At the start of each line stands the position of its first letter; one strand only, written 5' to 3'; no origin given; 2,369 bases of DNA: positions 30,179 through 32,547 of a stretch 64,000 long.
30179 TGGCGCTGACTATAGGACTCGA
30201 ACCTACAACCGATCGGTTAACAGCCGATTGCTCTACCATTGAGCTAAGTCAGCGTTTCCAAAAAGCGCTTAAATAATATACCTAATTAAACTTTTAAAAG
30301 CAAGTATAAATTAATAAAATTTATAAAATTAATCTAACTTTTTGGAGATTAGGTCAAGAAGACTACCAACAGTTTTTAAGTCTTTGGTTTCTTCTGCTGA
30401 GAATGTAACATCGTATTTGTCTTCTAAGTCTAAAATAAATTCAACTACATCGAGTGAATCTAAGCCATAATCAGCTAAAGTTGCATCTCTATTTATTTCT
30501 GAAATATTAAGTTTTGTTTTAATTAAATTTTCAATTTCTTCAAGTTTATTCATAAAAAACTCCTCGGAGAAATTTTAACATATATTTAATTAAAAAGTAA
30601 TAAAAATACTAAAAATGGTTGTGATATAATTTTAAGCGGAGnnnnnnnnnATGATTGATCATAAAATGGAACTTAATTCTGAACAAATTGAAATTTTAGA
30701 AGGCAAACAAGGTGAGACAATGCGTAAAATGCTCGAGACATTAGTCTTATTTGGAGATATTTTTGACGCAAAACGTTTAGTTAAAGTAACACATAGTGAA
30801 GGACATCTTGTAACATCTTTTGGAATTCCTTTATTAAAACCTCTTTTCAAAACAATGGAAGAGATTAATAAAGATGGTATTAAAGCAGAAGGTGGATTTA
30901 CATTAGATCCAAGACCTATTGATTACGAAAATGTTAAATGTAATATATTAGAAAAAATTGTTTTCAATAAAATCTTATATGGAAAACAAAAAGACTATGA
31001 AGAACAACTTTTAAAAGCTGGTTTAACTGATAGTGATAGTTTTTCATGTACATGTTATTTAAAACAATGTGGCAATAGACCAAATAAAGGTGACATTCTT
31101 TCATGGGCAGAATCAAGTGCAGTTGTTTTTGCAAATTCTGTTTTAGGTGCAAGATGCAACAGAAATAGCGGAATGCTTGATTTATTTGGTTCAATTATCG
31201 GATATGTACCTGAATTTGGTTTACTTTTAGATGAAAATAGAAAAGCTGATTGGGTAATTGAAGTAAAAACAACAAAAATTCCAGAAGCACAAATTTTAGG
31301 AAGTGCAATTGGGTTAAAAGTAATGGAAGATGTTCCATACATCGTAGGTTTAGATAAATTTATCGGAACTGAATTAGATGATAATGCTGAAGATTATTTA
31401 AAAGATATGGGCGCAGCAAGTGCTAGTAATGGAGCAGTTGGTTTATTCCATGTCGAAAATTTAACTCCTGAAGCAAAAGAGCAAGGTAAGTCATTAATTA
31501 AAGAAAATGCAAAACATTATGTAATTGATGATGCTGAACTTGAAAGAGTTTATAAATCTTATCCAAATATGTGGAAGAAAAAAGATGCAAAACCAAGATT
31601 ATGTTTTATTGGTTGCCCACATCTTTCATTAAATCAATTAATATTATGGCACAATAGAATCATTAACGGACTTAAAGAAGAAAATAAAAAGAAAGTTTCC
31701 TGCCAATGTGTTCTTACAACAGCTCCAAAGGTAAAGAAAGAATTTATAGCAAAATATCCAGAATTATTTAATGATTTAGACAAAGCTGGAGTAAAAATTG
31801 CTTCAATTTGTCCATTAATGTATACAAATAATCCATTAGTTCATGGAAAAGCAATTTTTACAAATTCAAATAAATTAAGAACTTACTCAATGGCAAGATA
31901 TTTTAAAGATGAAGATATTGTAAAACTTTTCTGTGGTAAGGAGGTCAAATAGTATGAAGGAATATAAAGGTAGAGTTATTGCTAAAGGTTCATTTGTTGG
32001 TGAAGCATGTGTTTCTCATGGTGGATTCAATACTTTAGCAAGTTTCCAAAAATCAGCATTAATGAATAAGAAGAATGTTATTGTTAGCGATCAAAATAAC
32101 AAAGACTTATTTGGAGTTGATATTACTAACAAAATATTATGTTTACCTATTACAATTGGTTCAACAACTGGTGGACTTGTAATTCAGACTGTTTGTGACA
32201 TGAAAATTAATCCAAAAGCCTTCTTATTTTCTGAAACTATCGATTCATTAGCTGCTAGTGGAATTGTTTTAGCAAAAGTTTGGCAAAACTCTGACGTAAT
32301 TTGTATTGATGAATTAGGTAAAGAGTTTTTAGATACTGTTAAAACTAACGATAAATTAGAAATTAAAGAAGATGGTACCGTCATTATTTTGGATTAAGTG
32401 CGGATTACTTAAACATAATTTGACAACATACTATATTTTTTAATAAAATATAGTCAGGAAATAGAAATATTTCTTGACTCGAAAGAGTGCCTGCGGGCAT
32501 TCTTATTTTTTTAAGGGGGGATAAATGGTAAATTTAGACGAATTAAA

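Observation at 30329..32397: Divergently arranged acyl carrier protein and a two-subunit aconitase-X-like (DUF521 + DUF126-type) hydro-lyase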

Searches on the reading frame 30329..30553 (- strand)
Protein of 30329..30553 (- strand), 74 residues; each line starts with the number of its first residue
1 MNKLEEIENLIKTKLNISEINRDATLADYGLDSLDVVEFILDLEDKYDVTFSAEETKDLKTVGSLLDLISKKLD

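Call 3: search_protein_families(library=pfam, proteins=[window:30329-30553:-], max_evalue=0.01)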
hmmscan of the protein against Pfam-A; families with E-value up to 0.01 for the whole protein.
window:30329-30553:- (74 aa): 3 families
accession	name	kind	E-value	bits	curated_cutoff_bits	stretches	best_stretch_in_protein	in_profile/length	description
PF00550.31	PP-binding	-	2.2e-13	50.7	20.8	1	6-69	2-67/67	Phosphopantetheine attachment site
PF14573.12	PP-binding_2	-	1.4e-05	25.7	32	1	25-70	40-85/96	Acyl-carrier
PF23297.2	ACP_SdgA_C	-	0.00012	22.5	27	1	15-73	25-83/95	Highly reducing polyketide synthase sdgA, C-terminal ACP domain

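Call 4: search_protein_families(library=ncbifam, proteins=[window:30329-30553:-], max_evalue=0.01)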
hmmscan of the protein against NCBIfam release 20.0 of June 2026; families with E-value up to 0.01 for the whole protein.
window:30329-30553:- (74 aa): 20 families
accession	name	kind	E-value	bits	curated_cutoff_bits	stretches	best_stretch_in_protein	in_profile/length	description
NF002150.0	PRK00982.1-4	subfamily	1.3e-13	51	66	1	5-72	8-78/80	acyl carrier protein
TIGR00517.1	acyl_carrier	equivalog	1.3e-13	50.6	70.45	1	4-72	5-76/77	acyl carrier protein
NF002148.0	PRK00982.1-2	subfamily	2.9e-12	46.3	71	1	3-72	5-77/79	acyl carrier protein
NF009104.0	PRK12449.1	equivalog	2.5e-10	40.2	70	1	4-73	7-79/80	acyl carrier protein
NF002149.0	PRK00982.1-3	equivalog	7.8e-10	38.6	106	1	6-72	7-76/78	acyl carrier protein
NF002147.0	PRK00982.1-1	equivalog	1.1e-08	34.8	84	1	13-72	20-80/83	acyl carrier protein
NF040636.1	AcpM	exception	3.3e-08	33.4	146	1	13-71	18-77/93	meromycolate extension acyl carrier protein AcpM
NF002151.0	PRK00982.1-5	equivalog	2e-07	31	92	1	11-72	12-76/78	acyl carrier protein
NF058660.1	cispen_ACP_AmcB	equivalog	9.9e-07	28.9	80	1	16-72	19-78/80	cispentacin biosynthesis acyl carrier protein AmcB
NF005798.0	PRK07639.1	equivalog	1.5e-05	25.3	100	1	7-71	10-80/91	petrobactin biosynthesis protein AsbD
NF005480.0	PRK07081.1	equivalog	1.5e-05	24.9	72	1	12-55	14-57/83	acyl carrier protein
NF003757.0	PRK05350.1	equivalog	0.00011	22.3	65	1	5-72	9-79/83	acyl carrier protein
NF006031.0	PRK08172.1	equivalog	0.00012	22.7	76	1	16-73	20-78/82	acyl carrier protein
NF003464.0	PRK05087.1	equivalog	0.00014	21.9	68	1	19-55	21-58/78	D-alanine--poly(phosphoribitol) ligase subunit DltC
NF004533.0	PRK05883.1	equivalog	0.00019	21.2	72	1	14-70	37-94/100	acyl carrier protein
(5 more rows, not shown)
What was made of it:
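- The ACP is divergent from canonical AcpP (below the NCBIfam cut-offs, call 4).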

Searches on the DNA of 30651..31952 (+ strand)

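Call 49: search_rna_families(sources=[L004, L006, L010, L016, L020, L024, L028], threshold=gathering)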
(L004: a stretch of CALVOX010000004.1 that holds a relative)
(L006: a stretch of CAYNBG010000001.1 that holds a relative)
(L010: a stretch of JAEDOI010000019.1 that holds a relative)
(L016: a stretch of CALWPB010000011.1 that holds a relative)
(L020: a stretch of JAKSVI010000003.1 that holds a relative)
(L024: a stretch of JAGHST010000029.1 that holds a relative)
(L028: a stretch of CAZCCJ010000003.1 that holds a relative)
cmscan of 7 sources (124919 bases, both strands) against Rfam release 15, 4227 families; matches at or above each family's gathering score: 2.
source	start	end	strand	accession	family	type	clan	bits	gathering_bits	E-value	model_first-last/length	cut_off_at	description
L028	1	280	-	RF00011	RNaseP_bact_b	Gene; ribozyme;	CL00002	193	97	1.8e-54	1-307/365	3'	Bacterial RNase P class B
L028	12914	13028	-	RF00050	FMN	Cis-reg; riboswitch;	-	85.3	66.2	1.1e-17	1-138/138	no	FMN riboswitch aptamer (RFN element)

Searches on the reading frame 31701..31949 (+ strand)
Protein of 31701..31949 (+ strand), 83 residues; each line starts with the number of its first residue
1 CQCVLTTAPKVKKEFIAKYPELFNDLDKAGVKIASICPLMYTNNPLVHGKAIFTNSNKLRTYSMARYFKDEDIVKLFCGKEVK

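Call 38: search_solved_structures(query=window:31701-31949:+, max_evalue=10, show_alignments=3)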
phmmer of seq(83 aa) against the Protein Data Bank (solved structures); distinct sequences matched with E-value up to 10: 0.
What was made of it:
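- Tried and rejected: Direct alignment of the C-terminal 83 residues to the Thermococcus chain gave no hit (call 38).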

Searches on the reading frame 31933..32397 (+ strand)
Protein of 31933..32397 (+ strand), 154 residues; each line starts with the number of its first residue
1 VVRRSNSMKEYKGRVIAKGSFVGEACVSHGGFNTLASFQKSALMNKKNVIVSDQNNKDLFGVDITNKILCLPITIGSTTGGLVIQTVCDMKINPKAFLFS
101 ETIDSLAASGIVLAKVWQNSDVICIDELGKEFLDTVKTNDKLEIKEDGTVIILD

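Call 3: search_protein_families(library=pfam, proteins=[window:31933-32397:+], max_evalue=0.01)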
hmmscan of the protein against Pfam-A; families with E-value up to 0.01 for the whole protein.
window:31933-32397:+ (154 aa): 1 family
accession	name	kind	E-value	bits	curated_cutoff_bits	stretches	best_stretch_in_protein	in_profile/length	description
PF01989.23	AcnX_swivel_put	-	5.6e-11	42.6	27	1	45-116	8-77/80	Aconitase X swivel domain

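Call 4: search_protein_families(library=ncbifam, proteins=[window:31933-32397:+], max_evalue=0.01)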
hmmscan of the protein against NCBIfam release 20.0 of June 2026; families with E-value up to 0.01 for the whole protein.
window:31933-32397:+ (154 aa): 2 families
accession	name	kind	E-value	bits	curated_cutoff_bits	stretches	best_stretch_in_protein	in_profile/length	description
NF003046.0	PRK03955.1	equivalog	1.3e-11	44.5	163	1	9-148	2-124/132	DUF126 domain-containing protein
NF051439.1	C3LHypDHLhpIPSEAE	equivalog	1.1e-05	24.1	700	1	56-147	36-125/555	cis-3-hydroxy-L-proline dehydratase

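Call 7: search_solved_structures(query=window:31954-32397:+, max_evalue=1, show_alignments=3)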
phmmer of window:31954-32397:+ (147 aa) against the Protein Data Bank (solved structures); distinct sequences matched with E-value up to 1: 6.
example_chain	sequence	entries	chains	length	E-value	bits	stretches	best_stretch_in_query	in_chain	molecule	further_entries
7cnr_B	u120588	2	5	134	6.1e-05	26.5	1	4-123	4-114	UPF0107 protein TK1248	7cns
2hi6_A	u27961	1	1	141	0.00047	23.6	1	4-141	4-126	UPF0107 protein AF0055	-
7cnp_A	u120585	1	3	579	0.15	15.5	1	51-118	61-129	cis-3-hydroxy-L-proline dehydratase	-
7d2r_A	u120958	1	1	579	0.15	15.5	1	51-118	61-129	cis-3-hydroxy-L-proline dehydratase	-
6d69_A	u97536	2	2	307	0.3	14.5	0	10-70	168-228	NHL Repeat Region of D. melanogaster Thin | Thin, isoform D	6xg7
7cnq_A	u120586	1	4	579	0.39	14.1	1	51-118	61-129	cis-3-hydroxy-L-proline dehydratase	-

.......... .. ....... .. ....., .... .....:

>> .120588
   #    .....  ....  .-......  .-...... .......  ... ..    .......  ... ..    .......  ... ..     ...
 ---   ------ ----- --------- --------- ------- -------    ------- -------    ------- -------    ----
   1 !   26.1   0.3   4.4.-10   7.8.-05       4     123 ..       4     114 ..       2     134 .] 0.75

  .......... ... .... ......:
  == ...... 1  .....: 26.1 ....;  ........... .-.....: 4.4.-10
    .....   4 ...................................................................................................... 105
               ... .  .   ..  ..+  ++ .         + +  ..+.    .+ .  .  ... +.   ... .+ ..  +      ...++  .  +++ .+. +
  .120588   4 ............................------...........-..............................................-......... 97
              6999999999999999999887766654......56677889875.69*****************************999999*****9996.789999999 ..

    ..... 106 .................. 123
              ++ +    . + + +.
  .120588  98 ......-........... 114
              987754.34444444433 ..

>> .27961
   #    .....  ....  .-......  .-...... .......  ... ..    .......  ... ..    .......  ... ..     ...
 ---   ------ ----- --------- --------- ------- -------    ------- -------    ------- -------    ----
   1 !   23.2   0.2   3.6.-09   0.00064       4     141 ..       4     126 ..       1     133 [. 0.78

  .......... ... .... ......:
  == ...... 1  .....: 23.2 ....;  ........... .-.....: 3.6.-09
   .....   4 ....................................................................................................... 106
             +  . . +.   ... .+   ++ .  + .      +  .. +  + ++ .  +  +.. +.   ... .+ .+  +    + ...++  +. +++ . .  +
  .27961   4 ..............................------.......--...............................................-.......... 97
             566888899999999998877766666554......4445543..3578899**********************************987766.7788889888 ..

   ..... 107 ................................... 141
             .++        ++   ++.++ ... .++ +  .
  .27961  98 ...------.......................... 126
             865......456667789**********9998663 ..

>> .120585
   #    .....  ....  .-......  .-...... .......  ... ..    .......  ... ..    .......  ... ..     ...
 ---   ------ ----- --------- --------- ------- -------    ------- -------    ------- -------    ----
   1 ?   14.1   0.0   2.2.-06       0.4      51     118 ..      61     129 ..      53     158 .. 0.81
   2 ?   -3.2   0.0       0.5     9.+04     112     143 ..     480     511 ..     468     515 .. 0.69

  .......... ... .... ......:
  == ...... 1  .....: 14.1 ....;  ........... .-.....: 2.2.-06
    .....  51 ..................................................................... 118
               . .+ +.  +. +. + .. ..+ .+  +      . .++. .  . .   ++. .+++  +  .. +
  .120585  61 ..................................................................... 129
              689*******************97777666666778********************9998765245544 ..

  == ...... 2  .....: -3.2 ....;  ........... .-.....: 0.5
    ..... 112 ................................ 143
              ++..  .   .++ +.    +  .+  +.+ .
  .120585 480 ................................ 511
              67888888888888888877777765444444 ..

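Call 30: search_solved_structures(query=A2, max_evalue=0.01, show_alignments=3)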
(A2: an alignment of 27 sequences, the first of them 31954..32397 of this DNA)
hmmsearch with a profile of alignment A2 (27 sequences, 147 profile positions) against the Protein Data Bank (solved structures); distinct sequences matched with E-value up to 0.01: 9.
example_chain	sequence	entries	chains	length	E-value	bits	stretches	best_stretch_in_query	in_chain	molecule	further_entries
7cnr_B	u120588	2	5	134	2.5e-10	43.3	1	3-138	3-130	UPF0107 protein TK1248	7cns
2hi6_A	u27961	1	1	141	4.6e-09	39.2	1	2-144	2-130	UPF0107 protein AF0055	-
6een_C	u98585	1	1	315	9e-07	31.8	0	78-104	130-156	Designer Pentatricopeptide Protein dPPR10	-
6een_D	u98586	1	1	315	1.2e-06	31.4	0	78-104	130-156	Designer Pentatricopeptide Protein dPPR10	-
6een_A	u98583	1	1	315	7.2e-06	28.9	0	78-104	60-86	Designer Pentatricopeptide Protein dPPR10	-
6een_B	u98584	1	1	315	3.5e-05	26.6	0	78-104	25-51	Designer Pentatricopeptide Protein dPPR10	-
5i9d_A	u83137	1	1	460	0.0007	22.4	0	79-104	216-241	pentatricopeptide repeat protein dPPR-U8A2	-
7cnp_A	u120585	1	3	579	0.0039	20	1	52-119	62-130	cis-3-hydroxy-L-proline dehydratase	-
7d2r_A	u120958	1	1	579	0.0039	20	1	52-119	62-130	cis-3-hydroxy-L-proline dehydratase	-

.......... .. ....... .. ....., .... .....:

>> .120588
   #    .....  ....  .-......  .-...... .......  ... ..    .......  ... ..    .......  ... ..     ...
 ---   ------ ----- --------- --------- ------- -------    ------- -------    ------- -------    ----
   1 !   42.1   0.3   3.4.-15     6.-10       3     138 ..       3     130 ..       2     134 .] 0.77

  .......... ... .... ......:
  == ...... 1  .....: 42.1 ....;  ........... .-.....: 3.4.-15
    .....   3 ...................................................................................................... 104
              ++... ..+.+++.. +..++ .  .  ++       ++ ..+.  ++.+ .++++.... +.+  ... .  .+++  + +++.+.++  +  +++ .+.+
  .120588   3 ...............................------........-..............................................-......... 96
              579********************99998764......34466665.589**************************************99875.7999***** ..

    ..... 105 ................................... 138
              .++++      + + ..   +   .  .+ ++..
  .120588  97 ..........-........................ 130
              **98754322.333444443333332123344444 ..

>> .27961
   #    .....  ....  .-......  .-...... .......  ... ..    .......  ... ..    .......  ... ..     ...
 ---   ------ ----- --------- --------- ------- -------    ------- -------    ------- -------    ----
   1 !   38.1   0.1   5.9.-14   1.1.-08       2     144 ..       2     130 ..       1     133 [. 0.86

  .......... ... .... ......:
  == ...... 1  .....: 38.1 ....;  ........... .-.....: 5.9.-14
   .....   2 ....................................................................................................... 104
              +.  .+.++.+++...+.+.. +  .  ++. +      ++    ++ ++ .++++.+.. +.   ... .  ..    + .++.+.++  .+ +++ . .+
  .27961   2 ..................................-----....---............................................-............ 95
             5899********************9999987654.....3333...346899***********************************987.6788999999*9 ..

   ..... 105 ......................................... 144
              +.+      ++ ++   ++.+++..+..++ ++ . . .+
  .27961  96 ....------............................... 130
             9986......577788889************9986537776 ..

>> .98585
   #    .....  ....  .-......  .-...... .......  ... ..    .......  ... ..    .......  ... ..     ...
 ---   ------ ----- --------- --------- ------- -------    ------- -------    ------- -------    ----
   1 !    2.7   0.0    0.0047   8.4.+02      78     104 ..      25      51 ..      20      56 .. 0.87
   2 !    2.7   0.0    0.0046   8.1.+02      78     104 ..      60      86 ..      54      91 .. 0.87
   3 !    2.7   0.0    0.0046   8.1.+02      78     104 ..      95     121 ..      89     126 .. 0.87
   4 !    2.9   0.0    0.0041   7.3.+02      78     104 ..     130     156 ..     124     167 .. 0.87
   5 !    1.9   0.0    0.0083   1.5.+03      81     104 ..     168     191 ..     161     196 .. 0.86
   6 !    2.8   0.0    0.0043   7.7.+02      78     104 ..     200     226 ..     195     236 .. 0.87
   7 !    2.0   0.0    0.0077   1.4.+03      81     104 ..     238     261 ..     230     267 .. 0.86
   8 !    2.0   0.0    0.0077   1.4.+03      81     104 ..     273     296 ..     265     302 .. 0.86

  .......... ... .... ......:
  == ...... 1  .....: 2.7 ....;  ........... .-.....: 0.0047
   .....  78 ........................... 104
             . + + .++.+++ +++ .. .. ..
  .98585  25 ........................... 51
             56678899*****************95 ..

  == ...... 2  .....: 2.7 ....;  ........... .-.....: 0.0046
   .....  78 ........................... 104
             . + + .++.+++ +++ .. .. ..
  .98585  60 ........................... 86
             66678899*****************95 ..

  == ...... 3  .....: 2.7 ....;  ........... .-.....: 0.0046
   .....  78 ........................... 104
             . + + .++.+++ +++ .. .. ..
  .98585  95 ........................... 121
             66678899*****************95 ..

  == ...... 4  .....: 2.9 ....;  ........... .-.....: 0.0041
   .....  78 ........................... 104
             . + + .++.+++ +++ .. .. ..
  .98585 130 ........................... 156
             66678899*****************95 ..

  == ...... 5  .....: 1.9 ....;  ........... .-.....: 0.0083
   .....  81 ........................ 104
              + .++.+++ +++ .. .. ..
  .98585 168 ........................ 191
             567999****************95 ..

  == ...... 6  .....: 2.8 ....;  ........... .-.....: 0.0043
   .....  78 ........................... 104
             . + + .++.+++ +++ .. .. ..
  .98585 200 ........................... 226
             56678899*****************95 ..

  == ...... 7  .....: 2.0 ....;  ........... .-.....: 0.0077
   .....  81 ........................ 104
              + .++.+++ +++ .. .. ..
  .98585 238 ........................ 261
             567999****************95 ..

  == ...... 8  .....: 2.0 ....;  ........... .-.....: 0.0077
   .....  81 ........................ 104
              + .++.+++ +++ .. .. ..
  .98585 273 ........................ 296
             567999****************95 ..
